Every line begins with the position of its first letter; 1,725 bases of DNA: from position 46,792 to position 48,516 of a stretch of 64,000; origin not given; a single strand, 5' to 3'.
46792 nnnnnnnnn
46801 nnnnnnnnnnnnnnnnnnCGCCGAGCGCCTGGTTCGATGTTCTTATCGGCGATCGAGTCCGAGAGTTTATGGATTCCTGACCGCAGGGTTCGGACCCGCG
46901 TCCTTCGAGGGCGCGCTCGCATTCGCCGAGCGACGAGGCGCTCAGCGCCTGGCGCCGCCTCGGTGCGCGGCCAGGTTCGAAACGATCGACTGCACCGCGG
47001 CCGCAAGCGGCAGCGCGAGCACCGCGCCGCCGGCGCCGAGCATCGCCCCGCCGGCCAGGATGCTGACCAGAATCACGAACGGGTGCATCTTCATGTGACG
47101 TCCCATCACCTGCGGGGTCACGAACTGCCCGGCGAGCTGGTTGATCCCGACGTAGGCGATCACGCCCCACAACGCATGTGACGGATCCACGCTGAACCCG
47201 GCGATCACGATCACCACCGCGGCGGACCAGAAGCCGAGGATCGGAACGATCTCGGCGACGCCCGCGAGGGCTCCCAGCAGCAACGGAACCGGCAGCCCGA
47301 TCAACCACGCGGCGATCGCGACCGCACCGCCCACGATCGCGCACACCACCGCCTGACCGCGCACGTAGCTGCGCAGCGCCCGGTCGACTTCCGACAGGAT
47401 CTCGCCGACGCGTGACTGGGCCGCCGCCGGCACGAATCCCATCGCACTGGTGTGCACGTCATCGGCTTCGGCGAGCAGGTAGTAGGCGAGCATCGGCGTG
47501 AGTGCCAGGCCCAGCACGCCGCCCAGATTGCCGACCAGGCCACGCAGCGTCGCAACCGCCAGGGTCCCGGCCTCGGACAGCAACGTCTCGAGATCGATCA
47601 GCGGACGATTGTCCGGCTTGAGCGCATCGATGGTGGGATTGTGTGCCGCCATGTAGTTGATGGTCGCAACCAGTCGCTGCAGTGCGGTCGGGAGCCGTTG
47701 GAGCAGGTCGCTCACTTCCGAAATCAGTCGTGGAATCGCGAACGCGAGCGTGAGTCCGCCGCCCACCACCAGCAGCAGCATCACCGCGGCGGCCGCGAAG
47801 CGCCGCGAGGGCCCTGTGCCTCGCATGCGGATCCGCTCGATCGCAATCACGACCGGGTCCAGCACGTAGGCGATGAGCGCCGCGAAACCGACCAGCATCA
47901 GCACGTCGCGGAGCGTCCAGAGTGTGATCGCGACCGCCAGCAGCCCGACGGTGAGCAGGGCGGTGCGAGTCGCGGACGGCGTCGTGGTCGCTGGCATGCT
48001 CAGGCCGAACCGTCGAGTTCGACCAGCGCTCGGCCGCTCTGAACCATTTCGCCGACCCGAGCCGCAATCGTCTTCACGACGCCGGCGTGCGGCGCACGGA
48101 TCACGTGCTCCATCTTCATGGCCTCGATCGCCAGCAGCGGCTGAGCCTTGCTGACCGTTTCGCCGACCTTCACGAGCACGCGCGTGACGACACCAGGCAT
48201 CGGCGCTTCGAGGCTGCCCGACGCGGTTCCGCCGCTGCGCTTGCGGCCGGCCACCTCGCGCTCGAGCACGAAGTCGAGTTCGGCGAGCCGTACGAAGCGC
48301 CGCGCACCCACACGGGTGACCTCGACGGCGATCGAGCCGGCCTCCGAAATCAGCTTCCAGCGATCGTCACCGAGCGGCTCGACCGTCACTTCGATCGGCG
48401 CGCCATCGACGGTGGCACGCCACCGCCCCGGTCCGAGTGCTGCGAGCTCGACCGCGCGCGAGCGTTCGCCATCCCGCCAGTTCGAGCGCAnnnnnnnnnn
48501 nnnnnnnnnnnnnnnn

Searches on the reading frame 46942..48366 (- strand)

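Call 75: search_protein_families(library=pfam, proteins=[window:46942-48366:-], max_evalue=0.0001)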
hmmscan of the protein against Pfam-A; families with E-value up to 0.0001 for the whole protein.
window:46942-48366:- (474 aa): 1 family
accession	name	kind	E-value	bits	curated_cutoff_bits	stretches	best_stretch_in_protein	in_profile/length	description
PF01594.21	AI-2E_transport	-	3.3e-51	174.9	34.3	1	140-464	6-325/327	AI-2E family transporter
